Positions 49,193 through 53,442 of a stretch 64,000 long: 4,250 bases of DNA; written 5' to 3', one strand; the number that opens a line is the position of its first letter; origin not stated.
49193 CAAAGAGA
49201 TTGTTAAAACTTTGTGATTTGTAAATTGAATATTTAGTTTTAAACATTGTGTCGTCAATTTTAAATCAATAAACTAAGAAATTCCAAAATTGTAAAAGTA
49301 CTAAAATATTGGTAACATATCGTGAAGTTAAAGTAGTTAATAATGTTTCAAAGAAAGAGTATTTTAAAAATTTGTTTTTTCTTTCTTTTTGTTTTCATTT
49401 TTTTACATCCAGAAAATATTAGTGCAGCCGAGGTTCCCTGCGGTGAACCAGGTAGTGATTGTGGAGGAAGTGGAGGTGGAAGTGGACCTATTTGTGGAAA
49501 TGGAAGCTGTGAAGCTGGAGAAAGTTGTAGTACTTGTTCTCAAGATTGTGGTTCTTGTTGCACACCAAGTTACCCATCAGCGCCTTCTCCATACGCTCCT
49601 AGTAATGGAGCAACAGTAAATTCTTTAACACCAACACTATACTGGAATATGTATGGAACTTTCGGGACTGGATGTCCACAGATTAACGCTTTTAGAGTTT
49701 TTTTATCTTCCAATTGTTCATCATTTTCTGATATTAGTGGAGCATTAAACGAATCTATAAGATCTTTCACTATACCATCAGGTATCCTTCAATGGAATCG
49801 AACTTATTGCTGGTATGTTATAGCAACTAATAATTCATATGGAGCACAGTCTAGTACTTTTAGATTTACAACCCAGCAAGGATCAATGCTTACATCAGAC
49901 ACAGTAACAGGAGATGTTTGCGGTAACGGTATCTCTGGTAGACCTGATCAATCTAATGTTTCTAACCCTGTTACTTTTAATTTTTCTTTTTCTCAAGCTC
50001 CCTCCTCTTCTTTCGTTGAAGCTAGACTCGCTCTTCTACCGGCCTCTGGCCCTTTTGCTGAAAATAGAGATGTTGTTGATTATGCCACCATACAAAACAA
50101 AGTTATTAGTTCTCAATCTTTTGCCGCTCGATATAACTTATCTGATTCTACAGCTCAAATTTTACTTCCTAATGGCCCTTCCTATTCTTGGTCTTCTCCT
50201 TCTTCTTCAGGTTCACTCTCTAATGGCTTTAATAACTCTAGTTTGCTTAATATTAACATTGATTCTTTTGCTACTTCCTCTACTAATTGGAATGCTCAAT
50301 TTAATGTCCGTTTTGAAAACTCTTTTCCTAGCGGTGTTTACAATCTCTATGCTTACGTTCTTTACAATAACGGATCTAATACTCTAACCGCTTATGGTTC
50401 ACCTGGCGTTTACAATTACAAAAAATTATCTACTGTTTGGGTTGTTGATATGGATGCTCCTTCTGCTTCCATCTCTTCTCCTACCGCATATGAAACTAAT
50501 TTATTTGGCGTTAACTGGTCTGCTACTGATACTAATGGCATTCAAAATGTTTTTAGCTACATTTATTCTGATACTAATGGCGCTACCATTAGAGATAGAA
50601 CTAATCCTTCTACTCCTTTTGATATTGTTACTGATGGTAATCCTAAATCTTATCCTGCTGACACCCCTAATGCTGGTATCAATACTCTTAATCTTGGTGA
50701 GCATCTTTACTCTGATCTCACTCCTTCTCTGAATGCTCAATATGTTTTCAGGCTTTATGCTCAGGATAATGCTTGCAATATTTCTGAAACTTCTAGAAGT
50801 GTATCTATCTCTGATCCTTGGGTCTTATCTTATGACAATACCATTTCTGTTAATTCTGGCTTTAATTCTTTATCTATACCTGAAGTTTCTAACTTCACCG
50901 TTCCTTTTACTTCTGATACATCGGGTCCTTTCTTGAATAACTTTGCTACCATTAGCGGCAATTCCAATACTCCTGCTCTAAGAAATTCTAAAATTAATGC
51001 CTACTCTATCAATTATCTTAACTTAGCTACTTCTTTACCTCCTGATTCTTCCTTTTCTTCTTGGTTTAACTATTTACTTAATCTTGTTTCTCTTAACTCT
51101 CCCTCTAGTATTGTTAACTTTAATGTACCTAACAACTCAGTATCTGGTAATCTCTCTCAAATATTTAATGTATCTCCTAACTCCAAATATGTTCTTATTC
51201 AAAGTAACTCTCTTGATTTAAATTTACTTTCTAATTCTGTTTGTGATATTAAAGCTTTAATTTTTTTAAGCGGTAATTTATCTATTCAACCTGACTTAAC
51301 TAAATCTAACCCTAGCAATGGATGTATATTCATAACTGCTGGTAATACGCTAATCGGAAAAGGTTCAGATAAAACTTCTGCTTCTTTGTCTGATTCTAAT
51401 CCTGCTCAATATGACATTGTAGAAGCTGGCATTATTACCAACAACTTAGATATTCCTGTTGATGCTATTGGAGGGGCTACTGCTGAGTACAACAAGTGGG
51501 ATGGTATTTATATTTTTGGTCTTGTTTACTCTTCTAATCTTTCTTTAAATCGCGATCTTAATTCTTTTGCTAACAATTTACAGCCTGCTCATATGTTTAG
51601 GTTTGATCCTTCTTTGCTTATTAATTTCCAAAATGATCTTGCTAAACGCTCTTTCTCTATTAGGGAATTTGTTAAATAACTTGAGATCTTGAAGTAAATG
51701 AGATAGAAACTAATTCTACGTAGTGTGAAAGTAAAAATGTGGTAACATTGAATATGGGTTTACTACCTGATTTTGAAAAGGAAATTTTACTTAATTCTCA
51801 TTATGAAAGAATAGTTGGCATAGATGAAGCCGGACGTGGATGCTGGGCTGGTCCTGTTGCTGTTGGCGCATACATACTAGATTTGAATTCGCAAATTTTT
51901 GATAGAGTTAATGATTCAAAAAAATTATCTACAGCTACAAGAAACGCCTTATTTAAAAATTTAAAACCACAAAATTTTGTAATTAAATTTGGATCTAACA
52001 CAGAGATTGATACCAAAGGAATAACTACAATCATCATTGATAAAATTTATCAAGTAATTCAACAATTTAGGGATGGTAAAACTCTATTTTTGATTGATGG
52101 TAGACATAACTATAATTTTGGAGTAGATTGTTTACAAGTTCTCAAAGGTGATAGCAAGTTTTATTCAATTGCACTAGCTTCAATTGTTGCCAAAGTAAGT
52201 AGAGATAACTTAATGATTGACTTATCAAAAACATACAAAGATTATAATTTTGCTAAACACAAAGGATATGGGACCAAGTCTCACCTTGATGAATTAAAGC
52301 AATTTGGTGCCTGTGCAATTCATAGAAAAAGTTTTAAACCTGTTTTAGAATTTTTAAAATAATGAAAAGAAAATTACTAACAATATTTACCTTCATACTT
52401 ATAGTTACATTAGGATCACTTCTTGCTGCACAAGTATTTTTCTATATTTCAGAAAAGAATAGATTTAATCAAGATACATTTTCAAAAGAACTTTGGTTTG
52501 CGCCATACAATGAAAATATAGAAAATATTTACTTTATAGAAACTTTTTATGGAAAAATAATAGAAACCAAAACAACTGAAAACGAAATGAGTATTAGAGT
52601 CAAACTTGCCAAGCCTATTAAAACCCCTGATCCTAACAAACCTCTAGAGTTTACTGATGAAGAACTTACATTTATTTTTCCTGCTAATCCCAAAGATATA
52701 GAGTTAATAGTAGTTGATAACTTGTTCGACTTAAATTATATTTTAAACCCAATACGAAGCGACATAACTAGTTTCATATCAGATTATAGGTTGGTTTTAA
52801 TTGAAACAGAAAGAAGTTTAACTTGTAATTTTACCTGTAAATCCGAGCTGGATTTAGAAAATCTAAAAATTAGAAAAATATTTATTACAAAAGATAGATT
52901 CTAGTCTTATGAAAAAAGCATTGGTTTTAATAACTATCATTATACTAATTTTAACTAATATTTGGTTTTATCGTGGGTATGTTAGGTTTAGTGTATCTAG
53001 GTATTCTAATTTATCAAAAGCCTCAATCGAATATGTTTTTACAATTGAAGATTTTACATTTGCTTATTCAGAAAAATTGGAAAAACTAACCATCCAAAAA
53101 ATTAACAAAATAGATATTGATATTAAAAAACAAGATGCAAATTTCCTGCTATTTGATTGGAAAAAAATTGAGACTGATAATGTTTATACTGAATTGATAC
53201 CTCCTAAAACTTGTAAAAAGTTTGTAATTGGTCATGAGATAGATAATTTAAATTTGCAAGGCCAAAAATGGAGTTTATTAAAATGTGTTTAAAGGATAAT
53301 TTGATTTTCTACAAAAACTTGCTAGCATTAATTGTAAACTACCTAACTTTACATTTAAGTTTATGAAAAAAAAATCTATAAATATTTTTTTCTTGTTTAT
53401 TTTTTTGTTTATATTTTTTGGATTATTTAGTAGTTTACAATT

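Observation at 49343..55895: Tandem paralogous giant surface-protein genes with a mosaic near-identical 3' tract and a frameshift exactly at the identity breakpoint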

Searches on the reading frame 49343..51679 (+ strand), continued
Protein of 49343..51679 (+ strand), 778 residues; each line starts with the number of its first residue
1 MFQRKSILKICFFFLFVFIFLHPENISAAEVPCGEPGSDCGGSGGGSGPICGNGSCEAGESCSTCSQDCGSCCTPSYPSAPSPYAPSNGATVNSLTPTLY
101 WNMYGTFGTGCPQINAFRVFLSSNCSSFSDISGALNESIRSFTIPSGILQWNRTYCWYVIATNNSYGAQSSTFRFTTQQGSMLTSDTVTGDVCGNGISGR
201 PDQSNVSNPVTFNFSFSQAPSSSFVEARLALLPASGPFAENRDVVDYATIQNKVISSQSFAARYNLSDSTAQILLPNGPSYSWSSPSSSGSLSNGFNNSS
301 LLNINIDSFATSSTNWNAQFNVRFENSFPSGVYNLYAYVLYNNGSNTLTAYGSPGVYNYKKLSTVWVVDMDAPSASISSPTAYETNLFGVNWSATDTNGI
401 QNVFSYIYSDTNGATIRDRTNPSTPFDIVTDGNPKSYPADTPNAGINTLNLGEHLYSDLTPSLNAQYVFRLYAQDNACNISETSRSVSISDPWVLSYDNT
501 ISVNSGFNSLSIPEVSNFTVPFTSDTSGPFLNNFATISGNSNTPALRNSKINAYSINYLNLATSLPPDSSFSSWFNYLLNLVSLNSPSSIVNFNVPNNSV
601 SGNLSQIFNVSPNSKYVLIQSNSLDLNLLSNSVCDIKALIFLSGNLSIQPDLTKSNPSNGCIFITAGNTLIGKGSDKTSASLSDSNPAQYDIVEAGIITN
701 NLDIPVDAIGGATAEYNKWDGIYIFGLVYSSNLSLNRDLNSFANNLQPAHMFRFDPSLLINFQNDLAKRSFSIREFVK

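Call 44: find_encoding_contigs(protein=P0013, flank=8000, max_places=2)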
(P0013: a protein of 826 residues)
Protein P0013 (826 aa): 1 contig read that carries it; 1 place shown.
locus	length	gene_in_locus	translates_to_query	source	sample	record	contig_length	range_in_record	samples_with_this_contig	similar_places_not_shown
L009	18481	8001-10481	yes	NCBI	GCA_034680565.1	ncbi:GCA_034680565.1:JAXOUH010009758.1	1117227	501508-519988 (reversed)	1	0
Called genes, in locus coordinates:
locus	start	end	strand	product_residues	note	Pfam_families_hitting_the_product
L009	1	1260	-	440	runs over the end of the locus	PF01794:Ferric_reduct, PF08022:FAD_binding_8 (weak), PF00175:NAD_binding_1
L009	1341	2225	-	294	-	PF02424:ApbE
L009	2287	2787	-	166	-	-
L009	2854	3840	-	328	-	PF13310:Virulence_RhuM, PF02661:Fic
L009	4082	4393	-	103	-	PF01713:Smr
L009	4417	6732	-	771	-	-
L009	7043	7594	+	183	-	-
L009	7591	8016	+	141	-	-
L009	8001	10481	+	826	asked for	-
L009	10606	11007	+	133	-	PF04120:Iron_permease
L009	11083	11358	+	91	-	-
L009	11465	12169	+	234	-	PF00072:Response_reg, PF00486:Trans_reg_C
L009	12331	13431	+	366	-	PF00512:HisKA, PF02518:HATPase_c, PF13589:HATPase_c_3 (weak)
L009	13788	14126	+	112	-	-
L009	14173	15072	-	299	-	PF20033:DUF6438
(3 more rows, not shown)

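Call 47: search_protein_families(library=pfam, alignment_id=A2, max_evalue=0.01)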
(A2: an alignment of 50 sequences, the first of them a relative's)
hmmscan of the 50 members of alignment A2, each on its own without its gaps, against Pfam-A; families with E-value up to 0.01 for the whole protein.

A. member 1, P0001 (778 aa): 0 families

B. families by the number of members that match (of 50 scanned): 7 families
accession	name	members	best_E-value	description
PF00041.27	fn3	9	4.5e-06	Fibronectin type III domain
PF16656.11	Pur_ac_phosph_N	5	3.2e-06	Purple acid Phosphatase, N-terminal domain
PF25059.1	FN3_DSCAM-DSCAML_C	1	0.0008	DSCAM/DSCAML C-terminal Fn3-like domain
PF20888.2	SVN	1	0.0023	Scytovirin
PF23046.1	tSH3-B_UBE2O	1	0.0025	UBE2O, tandem tSH3-B domain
PF17964.7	Big_10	1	0.0032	Bacterial Ig domain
PF16369.11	GH43_C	1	0.0039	C-terminal lipocalin-like domain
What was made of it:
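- On Fibronectin type III domain (PF00041): Weak fn3 hits in 9 of 50 relatives (call 47).
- Closest known: Multi-FN3/Ig-like bacterial surface adhesins. Same: Weak Pfam fn3 hits in 9 of 50 relatives (call 47).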

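Call 48: predict_structure(alignment_id=A2)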
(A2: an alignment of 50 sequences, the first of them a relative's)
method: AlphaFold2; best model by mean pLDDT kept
length: 778 residues; sequences in the alignment: 50
mean_pLDDT: 88.5   pTM: 0.67
mean pLDDT of the five models: 88.5, 88.3, 88.1, 87.5, 87.3
residues with pLDDT >= 90: 548; 70-90: 160; 50-70: 22; < 50: 48
segments of 3 or more residues with pLDDT < 50: 23-69
pLDDT, mean of each block of 10 residues (from residue 1): 72 82 45 37 36 38 42 86 94 88 93 95 95 96 91 93 96 89 92 95 94 91 91 96 94 95 96 89 96 95 96 89 97 96 84 83 96 95 91 96 96 94 91 93 95 96 91 97 92 93 88 89 94 93 88 91 87 94 91 88 95 96 93 97 96 96 97 92 91 97 86 78 96 92 92 95 88 64
secondary structure, 60 per line:
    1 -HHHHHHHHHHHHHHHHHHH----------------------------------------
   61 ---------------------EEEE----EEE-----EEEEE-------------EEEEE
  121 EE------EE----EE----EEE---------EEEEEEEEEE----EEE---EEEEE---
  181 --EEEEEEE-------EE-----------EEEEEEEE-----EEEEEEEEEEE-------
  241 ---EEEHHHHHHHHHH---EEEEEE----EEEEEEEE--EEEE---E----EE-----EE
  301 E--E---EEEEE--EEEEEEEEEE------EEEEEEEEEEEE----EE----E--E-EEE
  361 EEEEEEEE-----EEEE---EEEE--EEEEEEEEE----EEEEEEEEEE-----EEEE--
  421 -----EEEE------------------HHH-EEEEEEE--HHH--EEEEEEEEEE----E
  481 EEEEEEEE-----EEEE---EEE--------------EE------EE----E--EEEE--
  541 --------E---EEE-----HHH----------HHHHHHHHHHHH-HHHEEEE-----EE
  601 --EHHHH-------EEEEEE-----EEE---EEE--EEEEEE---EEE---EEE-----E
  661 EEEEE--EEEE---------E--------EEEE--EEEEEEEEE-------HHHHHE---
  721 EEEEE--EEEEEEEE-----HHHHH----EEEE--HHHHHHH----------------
elements in order (helices of 4 or more, strands of 3 or more residues): H2-20 E82-85 E90-92 E98-102 E116-122 E141-143 E153-162 E167-169 E173-177 E183-189 E210-217 E223-233 E244-246 H247-256 E260-265 E270-277 E280-283 E299-301 E308-312 E315-324 E331-342 E358-368 E374-377 E381-384 E387-395 E400-409 E415-418 E426-429 E452-458 E466-475 E480-488 E494-497 E501-503 E535-538 E553-555 H574-585 E590-593 H604-607 E615-620 E626-628 E632-634 E637-642 E646-648 E652-654 E660-665 E668-671 E690-693 E696-704 H712-716 E721-725 E728-735 H741-745 E750-753 H756-762
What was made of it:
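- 49343..51679 (+): Copy A, intact, 778 aa. Domains: signal peptide, Cys-rich linker (residues ~30-72), three FN3/Ig-like beta-sandwiches (~80-180, ~183-342, ~358-488), an extended beta region (~490-570), then a helix plus beta-solenoid (~574-778). AF2 model with mean pLDDT 88.5 (call 48).
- On DUF3494 / IBP-1 ice-binding proteins (PF11999): The model has pLDDT 88.5 (call 48).
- Tried and rejected: A 50-sequence alignment replaced it (call 48).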

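Call 63: search_solved_structures(query=A2, max_evalue=10, show_alignments=0)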
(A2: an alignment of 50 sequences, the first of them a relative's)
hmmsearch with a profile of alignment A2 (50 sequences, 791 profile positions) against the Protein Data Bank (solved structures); distinct sequences matched with E-value up to 10: 44.
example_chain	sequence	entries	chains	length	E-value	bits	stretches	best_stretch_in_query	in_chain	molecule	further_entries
7y8s_A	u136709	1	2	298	1.8e-06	29.7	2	124-185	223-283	Dscam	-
2dmk_A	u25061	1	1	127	0.00011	23.9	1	137-202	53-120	midline 2 isoform 2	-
4u3h_A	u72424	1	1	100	0.0005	21.6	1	112-187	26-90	FN3con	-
2vkx_A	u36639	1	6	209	0.0007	21.2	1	147-201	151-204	NEURAL CELL ADHESION MOLECULE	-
2vkw_A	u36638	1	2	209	0.00072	21.1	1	147-201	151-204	NEURAL CELL ADHESION MOLECULE 1,140 KDA ISOFORM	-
6iaa_A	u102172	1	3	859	0.00073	21.1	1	111-187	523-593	Roundabout homolog 2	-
3b83_A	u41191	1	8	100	0.00074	21.1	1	155-199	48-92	TEN-D3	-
7y6e_A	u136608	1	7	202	0.00079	21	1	124-185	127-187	Dscam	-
2jll_A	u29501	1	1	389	0.00091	20.8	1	115-198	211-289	NEURAL CELL ADHESION MOLECULE 2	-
9ot8_A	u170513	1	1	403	0.0032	19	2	111-194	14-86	FN3con-9 - FN3con-41 fusion,Galectin-3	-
3lpw_A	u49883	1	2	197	0.0064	18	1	111-188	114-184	A77-A78 domain from Titin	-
1uem_A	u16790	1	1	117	0.0067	17.9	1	110-188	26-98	KIAA1568 Protein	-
5j7k_A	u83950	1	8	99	0.0071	17.8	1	111-186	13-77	FN3con-a-lys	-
4bq6_A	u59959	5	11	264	0.0073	17.8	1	133-202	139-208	NEOGENIN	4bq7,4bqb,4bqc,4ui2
6z3m_E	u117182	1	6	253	0.0084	17.6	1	133-199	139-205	Neogenin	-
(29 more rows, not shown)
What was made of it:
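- On Fibronectin type III domain (PF00041): The family profile matches Dscam FN3 at E=1.8e-6 (call 63).
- Closest known: Multi-FN3/Ig-like bacterial surface adhesins. Same: A profile hit to Dscam FN3 at E=1.8e-6 (call 63).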

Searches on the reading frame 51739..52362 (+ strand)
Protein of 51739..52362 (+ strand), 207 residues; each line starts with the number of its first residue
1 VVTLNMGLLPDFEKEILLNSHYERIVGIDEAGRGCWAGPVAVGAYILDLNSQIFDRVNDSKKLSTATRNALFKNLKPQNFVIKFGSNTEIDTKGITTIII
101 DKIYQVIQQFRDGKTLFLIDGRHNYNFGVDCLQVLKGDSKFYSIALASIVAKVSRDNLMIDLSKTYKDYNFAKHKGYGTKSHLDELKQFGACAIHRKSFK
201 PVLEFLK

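Call 7: search_protein_families(library=pfam, proteins=[window:51739-52362:+], max_evalue=0.1)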
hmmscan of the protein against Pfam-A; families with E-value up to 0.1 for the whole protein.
window:51739-52362:+ (207 aa): 1 family
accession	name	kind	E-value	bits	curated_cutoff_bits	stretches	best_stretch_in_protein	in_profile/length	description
PF01351.25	RNase_HII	-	8.6e-33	114.3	25.8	1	26-201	1-198/199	Ribonuclease HII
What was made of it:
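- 51739..52362 (+): rnhB (RNase HII). Call 7 (PF01351, E=8.6e-33).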

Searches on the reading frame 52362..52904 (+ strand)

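Call 7: search_protein_families(library=pfam, proteins=[window:52362-52904:+], max_evalue=0.1)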
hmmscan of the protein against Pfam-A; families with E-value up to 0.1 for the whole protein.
window:52362-52904:+ (180 aa): 1 family
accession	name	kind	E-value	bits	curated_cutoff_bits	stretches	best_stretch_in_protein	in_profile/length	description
PF24227.1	DUF7443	-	0.061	13.4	27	0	88-114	20-46/58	Domain of unknown function (DUF7443)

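Call 41: search_protein_families(library=ncbifam, proteins=[window:52362-52904:+], max_evalue=0.01)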
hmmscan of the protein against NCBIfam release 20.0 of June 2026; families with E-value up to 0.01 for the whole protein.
window:52362-52904:+ (180 aa): 0 families

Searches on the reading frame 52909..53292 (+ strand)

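Call 7: search_protein_families(library=pfam, proteins=[window:52909-53292:+], max_evalue=0.1)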
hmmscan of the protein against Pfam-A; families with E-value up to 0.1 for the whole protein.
window:52909-53292:+ (127 aa): 1 family
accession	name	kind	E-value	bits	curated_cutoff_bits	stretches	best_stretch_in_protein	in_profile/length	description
PF19773.5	DUF6259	-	0.0076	15.8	28.7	1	21-105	23-107/300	Domain of unknown function (DUF6259)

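Call 41: search_protein_families(library=ncbifam, proteins=[window:52909-53292:+], max_evalue=0.01)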
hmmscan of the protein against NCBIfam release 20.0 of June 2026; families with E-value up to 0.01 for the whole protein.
window:52909-53292:+ (127 aa): 0 families
